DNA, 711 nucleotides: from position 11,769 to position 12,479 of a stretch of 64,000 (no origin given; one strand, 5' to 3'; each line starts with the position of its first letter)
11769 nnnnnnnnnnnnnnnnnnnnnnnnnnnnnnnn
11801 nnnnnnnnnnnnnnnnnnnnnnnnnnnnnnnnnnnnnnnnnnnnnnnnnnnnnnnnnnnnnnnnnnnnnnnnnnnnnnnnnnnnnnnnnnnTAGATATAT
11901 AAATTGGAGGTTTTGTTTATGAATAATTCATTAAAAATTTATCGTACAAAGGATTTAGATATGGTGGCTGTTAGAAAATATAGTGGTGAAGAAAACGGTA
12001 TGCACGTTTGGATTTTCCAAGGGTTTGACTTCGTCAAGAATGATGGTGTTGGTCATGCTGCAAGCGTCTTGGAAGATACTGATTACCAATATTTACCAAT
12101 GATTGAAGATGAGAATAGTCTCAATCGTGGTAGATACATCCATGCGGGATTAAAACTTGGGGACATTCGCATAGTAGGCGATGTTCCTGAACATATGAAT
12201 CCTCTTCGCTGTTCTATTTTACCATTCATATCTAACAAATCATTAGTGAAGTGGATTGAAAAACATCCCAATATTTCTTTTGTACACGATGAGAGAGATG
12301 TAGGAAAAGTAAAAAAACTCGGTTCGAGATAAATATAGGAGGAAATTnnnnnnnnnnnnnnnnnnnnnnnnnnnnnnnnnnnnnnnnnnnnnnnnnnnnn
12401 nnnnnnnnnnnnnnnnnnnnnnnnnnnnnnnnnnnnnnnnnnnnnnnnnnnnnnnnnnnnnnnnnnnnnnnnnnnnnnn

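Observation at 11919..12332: Unknown gene inserted inside the suf operon between sufU and sufB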

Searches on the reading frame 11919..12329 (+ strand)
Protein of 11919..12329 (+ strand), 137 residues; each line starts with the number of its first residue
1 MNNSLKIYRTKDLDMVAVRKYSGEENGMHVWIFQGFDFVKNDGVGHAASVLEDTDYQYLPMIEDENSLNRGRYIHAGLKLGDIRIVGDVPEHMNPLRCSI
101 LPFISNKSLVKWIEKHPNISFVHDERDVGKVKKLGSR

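Call 3: search_protein_families(library=pfam, proteins=[window:11919-12329:+], max_evalue=1)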
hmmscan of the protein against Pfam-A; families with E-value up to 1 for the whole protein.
window:11919-12329:+ (137 aa): 0 families

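Call 4: search_protein_families(library=ncbifam, proteins=[window:11919-12329:+], max_evalue=1)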
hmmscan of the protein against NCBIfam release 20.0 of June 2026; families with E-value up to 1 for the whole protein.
window:11919-12329:+ (137 aa): 0 families

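Call 5: find_homologous_proteins(query=window:11919-12329:+, max_evalue=0.01)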
Query window:11919-12329:+ (137 aa): 1 proteins with E <= 0.01 among 4 candidates.
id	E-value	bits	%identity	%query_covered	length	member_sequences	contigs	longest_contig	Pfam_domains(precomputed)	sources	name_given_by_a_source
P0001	4.3e-88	310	100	100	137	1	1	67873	-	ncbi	-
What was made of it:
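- No domain was found, and X looks like an orphan in the word-indexed search (call 5).
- Tried and rejected: The word-indexed protein search with X alone found only X itself (call 5).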

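Call 6: search_solved_structures(query=window:11919-12329:+, max_evalue=10)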
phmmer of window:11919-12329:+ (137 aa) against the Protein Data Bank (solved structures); distinct sequences matched with E-value up to 10: 3.
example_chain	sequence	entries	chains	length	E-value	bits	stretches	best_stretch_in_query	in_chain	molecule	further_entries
6sc4_A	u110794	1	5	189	0.21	14.7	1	39-88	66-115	Uncharacterized protein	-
3ak5_A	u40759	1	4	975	1.2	12.2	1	24-56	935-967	Hemoglobin-binding protease hbp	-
1wxr_A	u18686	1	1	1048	1.3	12.1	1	24-56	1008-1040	haemoglobin protease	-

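Call 8: find_encoding_contigs(protein=P0001, flank=10000, max_places=6)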
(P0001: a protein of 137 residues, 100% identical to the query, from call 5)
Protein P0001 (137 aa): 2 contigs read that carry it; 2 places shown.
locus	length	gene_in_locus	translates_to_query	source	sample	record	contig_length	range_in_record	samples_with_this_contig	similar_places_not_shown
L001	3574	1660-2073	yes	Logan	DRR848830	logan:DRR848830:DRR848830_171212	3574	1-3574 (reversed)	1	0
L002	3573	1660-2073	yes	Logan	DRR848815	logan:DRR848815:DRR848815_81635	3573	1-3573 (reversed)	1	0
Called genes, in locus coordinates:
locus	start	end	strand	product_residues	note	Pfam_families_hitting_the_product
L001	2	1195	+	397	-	?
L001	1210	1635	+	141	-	PF01592:NifU_N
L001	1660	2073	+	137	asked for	-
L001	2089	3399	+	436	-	PF19295:SufBD_N, PF01458:SUFBD_core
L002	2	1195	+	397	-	?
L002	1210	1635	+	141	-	PF01592:NifU_N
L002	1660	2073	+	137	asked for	-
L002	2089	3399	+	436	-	PF19295:SufBD_N, PF01458:SUFBD_core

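Call 12: search_protein_families(library=phrogs, proteins=[window:11919-12329:+], max_evalue=10)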
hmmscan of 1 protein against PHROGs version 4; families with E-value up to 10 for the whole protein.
window:11919-12329:+ (137 aa): 0 families

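Call 13: search_protein_families(library=padloc, proteins=[window:11919-12329:+], max_evalue=10)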
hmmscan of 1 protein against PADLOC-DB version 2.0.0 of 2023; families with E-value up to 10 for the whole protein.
window:11919-12329:+ (137 aa): 0 families

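Call 14: predict_structure(protein=window:11919-12329:+)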
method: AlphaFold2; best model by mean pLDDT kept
length: 137 residues; sequences in the alignment: 1
mean_pLDDT: 38.6   pTM: 0.31
mean pLDDT of the five models: 38.6, 33.5, 32.6, 30.0, 29.2
residues with pLDDT >= 90: 0; 70-90: 0; 50-70: 23; < 50: 114
segments of 3 or more residues with pLDDT < 50: 1-15, 20-26, 34-104, 118-137
pLDDT, mean of each block of 10 residues (from residue 1): 44 49 48 43 28 31 33 31 31 38 51 53 30 29
secondary structure, 60 per line:
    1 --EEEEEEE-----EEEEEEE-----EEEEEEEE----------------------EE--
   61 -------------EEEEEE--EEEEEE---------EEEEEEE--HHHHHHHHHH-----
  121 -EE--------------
elements in order: E3-9 E15-21 E27-34 E74-79 E82-87 E97-103 H106-115
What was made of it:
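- Tried and rejected: The single-sequence AF2 model was useless (pLDDT 38.6, call 14).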

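Call 15: search_protein_representatives(protein=window:11919-12329:+)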
Query: 137 residues. Proteins with E-value up to 0.001 (for the whole library): 14; up to 1e-10: 6; up to 1e-30: 1. The best 14 are listed.
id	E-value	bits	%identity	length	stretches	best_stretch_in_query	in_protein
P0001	1.4e-88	310.1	100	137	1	1-137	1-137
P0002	4.7e-26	107.5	46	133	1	1-137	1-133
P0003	1.3e-23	99.6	42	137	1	5-137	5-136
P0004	7.9e-20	87.3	45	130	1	7-136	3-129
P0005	5.2e-17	78.2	43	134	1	3-134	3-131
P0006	1.9e-13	66.6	35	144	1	2-128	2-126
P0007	3.0e-10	56.3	33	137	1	7-137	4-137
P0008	3.4e-08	49.6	49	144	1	9-89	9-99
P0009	4.2e-08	49.4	49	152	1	2-62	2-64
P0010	3.1e-07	46.5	32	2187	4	96-131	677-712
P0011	2.1e-05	40.6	28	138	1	4-129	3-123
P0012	5.0e-05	39.4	35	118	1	5-123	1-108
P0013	1.3e-04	38.1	32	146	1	8-86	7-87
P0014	1.7e-04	37.7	34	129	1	10-97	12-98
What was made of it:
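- The exhaustive phmmer search found 13 further representatives, 12 of them stand-alone proteins of 118-152 aa (call 15).
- Tried and rejected: The family appeared only with the exhaustive phmmer search (call 15).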

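Call 19: find_homologous_proteins(query=A1, max_evalue=0.001)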
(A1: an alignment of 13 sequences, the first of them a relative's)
Query A1 (13 sequences) (137 aa, profile of the alignment): 11 proteins with E <= 0.001 among 467 candidates.
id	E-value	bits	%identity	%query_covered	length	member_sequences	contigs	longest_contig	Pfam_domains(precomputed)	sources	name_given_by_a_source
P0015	1.2e-46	176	38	100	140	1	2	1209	-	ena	-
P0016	2.9e-46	175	37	100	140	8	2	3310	-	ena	-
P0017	9.8e-44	167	38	100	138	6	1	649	-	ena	-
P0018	3.3e-43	165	39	100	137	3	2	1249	-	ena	-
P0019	1.1e-42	163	38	100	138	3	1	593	-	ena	-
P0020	2.2e-42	162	35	99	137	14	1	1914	-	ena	-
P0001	4.2e-42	161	100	100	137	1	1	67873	-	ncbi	-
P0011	8.1e-42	161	27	88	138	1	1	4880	-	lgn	-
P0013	4.3e-37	145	38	41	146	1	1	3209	-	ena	-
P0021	1.1e-32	131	41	41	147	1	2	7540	-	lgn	-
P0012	2.2e-26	111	31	84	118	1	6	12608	-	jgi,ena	-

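Call 20: find_encoding_contigs(protein=P0012, flank=8000, max_places=4)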
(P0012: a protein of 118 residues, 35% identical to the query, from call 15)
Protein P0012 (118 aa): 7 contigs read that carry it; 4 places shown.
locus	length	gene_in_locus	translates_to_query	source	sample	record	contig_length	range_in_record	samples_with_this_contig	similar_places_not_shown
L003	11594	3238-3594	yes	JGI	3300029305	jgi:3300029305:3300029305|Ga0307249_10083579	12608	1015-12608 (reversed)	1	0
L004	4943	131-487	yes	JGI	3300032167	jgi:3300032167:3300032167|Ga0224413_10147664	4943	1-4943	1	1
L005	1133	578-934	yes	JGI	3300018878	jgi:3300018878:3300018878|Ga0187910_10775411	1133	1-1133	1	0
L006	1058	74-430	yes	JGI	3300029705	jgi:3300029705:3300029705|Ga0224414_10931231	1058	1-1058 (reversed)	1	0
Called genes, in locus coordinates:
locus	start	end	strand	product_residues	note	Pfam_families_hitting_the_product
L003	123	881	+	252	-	PF02463:SMC_N (weak), PF13166:AAA_13 (faint), PF00005:ABC_tran, PF13304:AAA_21 (faint)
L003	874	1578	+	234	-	PF01458:SUFBD_core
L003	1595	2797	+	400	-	PF00155:Aminotran_1_2, PF00266:Aminotran_5, PF01053:Cys_Met_Meta_PP, PF01041:DegT_DnrJ_EryC1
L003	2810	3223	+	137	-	PF01592:NifU_N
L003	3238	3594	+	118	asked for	-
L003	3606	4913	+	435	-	PF19295:SufBD_N, PF01458:SUFBD_core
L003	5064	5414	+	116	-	PF00436:SSB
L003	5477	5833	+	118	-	PF13560:HTH_31, PF01381:HTH_3, PF12844:HTH_19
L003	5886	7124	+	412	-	PF02885:Glycos_trans_3N, PF00591:Glycos_transf_3, PF07831:PYNP_C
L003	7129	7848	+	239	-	PF13367:PrsW-protease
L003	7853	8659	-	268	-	PF02557:VanY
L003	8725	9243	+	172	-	PF00293:NUDIX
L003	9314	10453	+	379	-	PF00768:Peptidase_S11, PF13354:Beta-lactamase2, PF07943:PBP5_C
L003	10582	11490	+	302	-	PF00294:PfkB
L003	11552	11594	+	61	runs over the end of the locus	PF03729:DUF308 (weak)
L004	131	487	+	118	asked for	-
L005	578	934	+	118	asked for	-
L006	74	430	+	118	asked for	-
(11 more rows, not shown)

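Call 21: find_encoding_contigs(protein=P0021, flank=8000, max_places=3)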
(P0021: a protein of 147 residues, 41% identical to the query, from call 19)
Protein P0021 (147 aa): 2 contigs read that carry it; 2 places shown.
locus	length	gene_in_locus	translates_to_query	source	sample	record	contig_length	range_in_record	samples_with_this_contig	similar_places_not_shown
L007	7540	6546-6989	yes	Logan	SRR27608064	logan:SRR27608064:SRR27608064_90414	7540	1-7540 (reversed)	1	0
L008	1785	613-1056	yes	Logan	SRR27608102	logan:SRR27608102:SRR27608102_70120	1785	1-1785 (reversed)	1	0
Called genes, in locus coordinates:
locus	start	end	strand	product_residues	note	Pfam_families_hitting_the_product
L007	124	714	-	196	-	PF22624:AASDHPPT_N, PF01648:ACPS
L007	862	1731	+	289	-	PF04294:VanW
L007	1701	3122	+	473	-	PF00501:AMP-binding, PF13193:AMP-binding_C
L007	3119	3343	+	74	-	-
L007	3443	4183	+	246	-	PF02463:SMC_N (weak), PF00005:ABC_tran, PF13304:AAA_21 (faint)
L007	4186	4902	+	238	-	PF01458:SUFBD_core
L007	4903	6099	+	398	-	PF00266:Aminotran_5, PF01053:Cys_Met_Meta_PP (weak), PF01041:DegT_DnrJ_EryC1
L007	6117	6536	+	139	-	PF01592:NifU_N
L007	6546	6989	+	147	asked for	-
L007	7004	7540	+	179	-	?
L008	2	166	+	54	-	?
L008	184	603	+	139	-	PF01592:NifU_N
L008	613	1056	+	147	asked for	-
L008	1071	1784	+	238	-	?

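Call 22: find_encoding_contigs(protein=P0011, flank=8000, max_places=3)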
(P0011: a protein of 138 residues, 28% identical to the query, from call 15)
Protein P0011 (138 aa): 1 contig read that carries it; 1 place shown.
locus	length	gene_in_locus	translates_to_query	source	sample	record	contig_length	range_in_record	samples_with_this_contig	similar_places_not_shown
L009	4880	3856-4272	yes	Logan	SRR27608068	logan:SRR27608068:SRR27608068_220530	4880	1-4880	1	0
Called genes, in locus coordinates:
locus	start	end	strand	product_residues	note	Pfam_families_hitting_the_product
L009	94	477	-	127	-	PF11969:DcpS_C, PF01230:HIT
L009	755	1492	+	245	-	PF02463:SMC_N (faint), PF00005:ABC_tran, PF13304:AAA_21 (faint)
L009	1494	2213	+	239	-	PF01458:SUFBD_core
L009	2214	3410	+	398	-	PF00155:Aminotran_1_2 (weak), PF00266:Aminotran_5, PF01041:DegT_DnrJ_EryC1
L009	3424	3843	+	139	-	PF01592:NifU_N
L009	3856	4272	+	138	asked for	-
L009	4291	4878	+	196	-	?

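Call 23: find_encoding_contigs(protein=P0016, flank=8000, max_places=3)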
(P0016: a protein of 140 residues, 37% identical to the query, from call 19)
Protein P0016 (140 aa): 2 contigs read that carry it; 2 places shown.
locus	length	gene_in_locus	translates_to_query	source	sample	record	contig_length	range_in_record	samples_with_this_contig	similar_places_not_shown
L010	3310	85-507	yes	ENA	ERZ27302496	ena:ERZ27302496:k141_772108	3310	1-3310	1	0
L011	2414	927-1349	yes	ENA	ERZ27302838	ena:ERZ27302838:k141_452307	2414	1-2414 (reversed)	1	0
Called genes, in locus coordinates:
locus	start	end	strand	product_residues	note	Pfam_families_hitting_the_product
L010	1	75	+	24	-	?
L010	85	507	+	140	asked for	-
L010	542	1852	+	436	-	PF19295:SufBD_N, PF01458:SUFBD_core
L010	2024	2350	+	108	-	PF00436:SSB, PF01336:tRNA_anti-codon (faint)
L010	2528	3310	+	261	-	?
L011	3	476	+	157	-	?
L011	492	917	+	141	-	PF01592:NifU_N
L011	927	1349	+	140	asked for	-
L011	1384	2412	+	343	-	?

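Call 26: find_related_loci(query=A2, collection=genome_contigs, flank=7000)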
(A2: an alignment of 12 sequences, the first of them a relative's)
Query A2 (137 aa) in genome_contigs; peptide patterns used: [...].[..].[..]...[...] (x = any residue, [..] = any of these).
11 stretches matched a pattern; 3 encode a relative of the query (tblastn E <= 1e-3); 3 distinct loci.
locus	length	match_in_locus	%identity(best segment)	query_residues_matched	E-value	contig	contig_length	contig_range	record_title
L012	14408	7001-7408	40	1-137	8e-30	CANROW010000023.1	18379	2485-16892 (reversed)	MAG: uncultured Bacilli bacterium isolate Lapin-020__bin10 genome assembly, contig: Lapin-020__NODE_4006_length_18379_co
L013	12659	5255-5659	35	1-136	3e-19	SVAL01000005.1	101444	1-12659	MAG: Bacillota bacterium isolate SIG201 NODE_1016_length_101444_cov_7.733391, whole genome shotgun sequence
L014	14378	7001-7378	34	9-134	2e-17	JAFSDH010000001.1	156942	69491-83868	MAG: Bacilli bacterium isolate RGIG3038 Goat_Rectum-4__c101, whole genome shotgun sequence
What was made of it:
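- Tried and rejected: It succeeded with the closer subset (call 26).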

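Call 31: search_protein_families(library=pfam, proteins=[P0010], max_evalue=0.01)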
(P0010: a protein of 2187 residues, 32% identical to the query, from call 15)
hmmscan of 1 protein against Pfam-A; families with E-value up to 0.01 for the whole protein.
P0010 (2187 aa): 13 families
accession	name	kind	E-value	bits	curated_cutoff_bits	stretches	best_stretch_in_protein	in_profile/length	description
PF02368.24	Big_2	-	0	1096.2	22.8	24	167-235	4-72/79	Bacterial Ig-like domain (group 2)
PF22359.2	Big-like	-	6.2e-81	266.9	27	6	1264-1308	2-46/48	Bacterial Ig-like domain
PF21764.3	Invasin_D4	-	1.4e-46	157.3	27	0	188-221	29-61/88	Invasin, domain 4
PF20578.4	aBig_2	-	1.7e-34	117.9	27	0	763-798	27-60/89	Atrophied bacterial Ig domain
PF13953.12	PapC_C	-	5.1e-13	49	27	0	281-324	17-62/66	PapC C-terminal domain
PF16640.11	Big_3_5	-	5.4e-11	43.3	35.5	0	177-230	8-68/88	Bacterial Ig-like domain (group 3)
PF20670.3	DUF6816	-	1.1e-07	32.1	26.8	0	1727-1792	68-123/218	Domain of unknown function (DUF6816)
PF20941.2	DUF6848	-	4.8e-07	30.7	27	0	511-541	9-39/99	Domain of unknown function (DUF6848)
PF16041.10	APD1-4_M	-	1.3e-06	29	25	0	528-590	15-77/108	E3 ubiquitin-protein ligase APD1-4, middle domain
PF22088.1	HIT-like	-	4.6e-06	26.8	27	0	1885-1931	112-158/162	HIT-related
PF10430.15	Ig_Tie2_1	-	0.00033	21.4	25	0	1218-1270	16-68/95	Tie-2 Ig-like domain 1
PF17905.7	KH_GLD-3_4th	-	0.00073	20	23.3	0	1644-1686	28-70/80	GLD-3 4th KH domain (aka KH5)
PF23486.1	Ig_TMEM132_5th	-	0.0011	19.5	28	0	1268-1295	89-116/137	TMEM132 fifth domain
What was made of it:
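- Tried and rejected: P0010, a 2187-aa hit in call 15, is a Big_2 repeat artefact (call 31).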

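Call 42: predict_structure(alignment_id=A4)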
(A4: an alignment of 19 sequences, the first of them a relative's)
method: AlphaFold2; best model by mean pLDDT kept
length: 137 residues; sequences in the alignment: 19
mean_pLDDT: 86.6   pTM: 0.79
mean pLDDT of the five models: 86.6, 85.6, 85.4, 85.2, 85.2
residues with pLDDT >= 90: 90; 70-90: 31; 50-70: 6; < 50: 10
segments of 3 or more residues with pLDDT < 50: 129-137
pLDDT, mean of each block of 10 residues (from residue 1): 82 95 94 95 91 94 91 93 92 83 93 91 65 39
secondary structure, 60 per line:
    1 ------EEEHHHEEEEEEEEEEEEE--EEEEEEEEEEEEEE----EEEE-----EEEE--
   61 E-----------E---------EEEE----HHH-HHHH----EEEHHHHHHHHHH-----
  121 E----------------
elements in order: E7-9 E13-25 E28-41 E46-49 E55-58 E83-86 H95-98 E103-105 H106-115
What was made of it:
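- On PH-like / Ran-binding-domain superfold: The model does have about 7 strands and a C-terminal helix (call 42).
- AF2 with 19 sequences gives pLDDT 86.6 and pTM 0.79 (call 42). The AF2 model is confident (call 42).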

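Call 46: fold_search(model_id=the predicted structure, library=pdb)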
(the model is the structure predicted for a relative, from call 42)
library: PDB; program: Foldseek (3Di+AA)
matches with E <= 10: 296; with E <= 0.001: 0
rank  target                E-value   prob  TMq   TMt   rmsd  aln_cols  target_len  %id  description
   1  1xke_MODEL_1_A        8.0e-01  0.13  0.26  0.27   9.1       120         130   12  Solution structure of the second Ran-binding domain from human RanBP2 (released 2005-04-19)
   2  1k5d_B                9.4e-01  0.10  0.15  0.14   8.0        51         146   14  Crystal structure of Ran-GPPNHP-RanBP1-RanGAP complex (released 2002-02-13)
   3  7ylr                  1.1e+00  0.05  0.14  0.08  12.1        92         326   18  Structure of a bacteria protein (released 2023-06-14)
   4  6rim_A                1.2e+00  0.28  0.18  0.06   5.2        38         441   10  Crystal structure of the catalytic domain of the Weissela oryzae botulinum like toxin (released 2019-05-29)
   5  4rqy_B                1.2e+00  0.08  0.14  0.08   9.4        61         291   11  RE-REFINED STRUCTURE OF 1TE0 - STRUCTURAL ANALYSIS of DEGS, A STRESS SENSOR OF THE BACTERIAL PERIPLASM (released 2015-03-11)
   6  6rim_F                1.3e+00  0.25  0.19  0.06   5.2        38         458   10  Crystal structure of the catalytic domain of the Weissela oryzae botulinum like toxin (released 2019-05-29)
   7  9b42_A                1.3e+00  0.06  0.16  0.17  13.5        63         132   13  Pseudomonas phage Pa193 neck and extended tail (collar, gateway, tail tube, and sheath proteins) (released 2024-10-16)
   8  8eey_A                1.4e+00  0.04  0.16  0.03  12.1       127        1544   10  Cas7-11 in complex with DR-mismatched target RNA, Csx29 and Csx30 (released 2022-11-16)
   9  3oan                  1.5e+00  0.08  0.24  0.27  10.0       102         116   16  Crystal structure of the Ran Binding Domain From The Nuclear Complex Component Nup2 From Ashbya Gossypii (released 2010-08-18)
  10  7mnx_H                1.6e+00  0.07  0.20  0.21   8.2        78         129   10  Crystal Structure of Nup358/RanBP2 Ran-binding domain 2 in complex with Ran-GPPNHP (released 2022-06-15)
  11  1cv8                  1.6e+00  0.04  0.14  0.12   9.4        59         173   14  STAPHOPAIN, CYSTEINE PROTEINASE FROM STAPHYLOCOCCUS AUREUS V8 (released 1998-10-14)
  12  9yb5_C                1.7e+00  0.08  0.19  0.19  10.6        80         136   11  Cryo-EM structure of human importin Beta:Ran-GDP:RanBP1 complex (released 2025-12-10)
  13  4l6e                  1.7e+00  0.03  0.11  0.12   8.0        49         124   10  Crystal Structure of the RanBD1 fourth domain of E3 SUMO-protein ligase RanBP2. Northeast Structural Genomics Consortium (released 2013-06-26)
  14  8wv0_A                1.7e+00  0.02  0.09  0.06  13.2        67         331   12  Outer membrane porin of Burkholderia pseudomallei (BpsOmp38) (released 2024-10-30)
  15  6rim_B                1.8e+00  0.21  0.18  0.06   5.3        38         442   10  Crystal structure of the catalytic domain of the Weissela oryzae botulinum like toxin (released 2019-05-29)
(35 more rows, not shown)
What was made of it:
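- On PH-like / Ran-binding-domain superfold: However, E >= 0.8, probability <= 0.13 and TM <= 0.27 (call 46).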

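Call 51: fold_search(model_id=the predicted structure, library=viral)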
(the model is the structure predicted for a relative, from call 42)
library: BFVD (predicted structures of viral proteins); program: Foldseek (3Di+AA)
matches with E <= 10: 520; with E <= 0.001: 0
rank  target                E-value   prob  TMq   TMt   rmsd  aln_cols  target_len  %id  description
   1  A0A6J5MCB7            9.3e-02  0.15  0.15  0.15  11.8       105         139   14  Uncharacterized protein [uncultured Caudovirales phage]
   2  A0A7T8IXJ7            1.0e-01  0.06  0.12  0.10  16.8       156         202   12  (no name in the UniProt tables at hand)
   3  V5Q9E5                1.5e-01  0.13  0.15  0.13   8.6       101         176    9  Uncharacterized protein [Xylella phage Sano]
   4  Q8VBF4                3.5e-01  0.11  0.14  0.17   8.5        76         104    9  Wsv004 [White spot syndrome virus (isolate Shrimp/China/Tongan/1996)]
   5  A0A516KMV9            3.7e-01  0.23  0.28  0.36  12.1       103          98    8  Uncharacterized protein [Bacillus phage vB_BmeM-Goe8]
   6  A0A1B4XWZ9            3.9e-01  0.14  0.24  0.27  16.1       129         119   11  Uncharacterized protein [Tenacibaculum phage pT24]
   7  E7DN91                4.2e-01  0.06  0.15  0.16  13.9       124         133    8  (no name in the UniProt tables at hand)
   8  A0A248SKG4            4.4e-01  0.25  0.21  0.15   9.0        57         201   14  (no name in the UniProt tables at hand)
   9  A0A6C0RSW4            4.4e-01  0.20  0.28  0.33  13.3       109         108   13  (no name in the UniProt tables at hand)
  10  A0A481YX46            4.4e-01  0.05  0.15  0.12  15.4       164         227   11  Uncharacterized protein [Marseillevirus LCMAC103]
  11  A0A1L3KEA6            4.4e-01  0.04  0.17  0.04  16.3       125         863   13  (no name in the UniProt tables at hand)
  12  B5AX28                4.7e-01  0.20  0.24  0.26  10.2       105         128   11  Uncharacterized protein [Iodobacter phage PhiPLPE]
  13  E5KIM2                4.9e-01  0.38  0.25  0.10   9.8        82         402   10  (no name in the UniProt tables at hand)
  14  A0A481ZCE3            4.9e-01  0.13  0.19  0.25   9.2        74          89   12  Uncharacterized protein [Pithovirus LCPAC401]
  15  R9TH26                5.2e-01  0.25  0.26  0.38  12.2       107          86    8  (no name in the UniProt tables at hand)
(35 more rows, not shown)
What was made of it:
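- Tried and rejected: Foldseek against the PDB and BFVD gave nothing significant (calls 46, 51).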
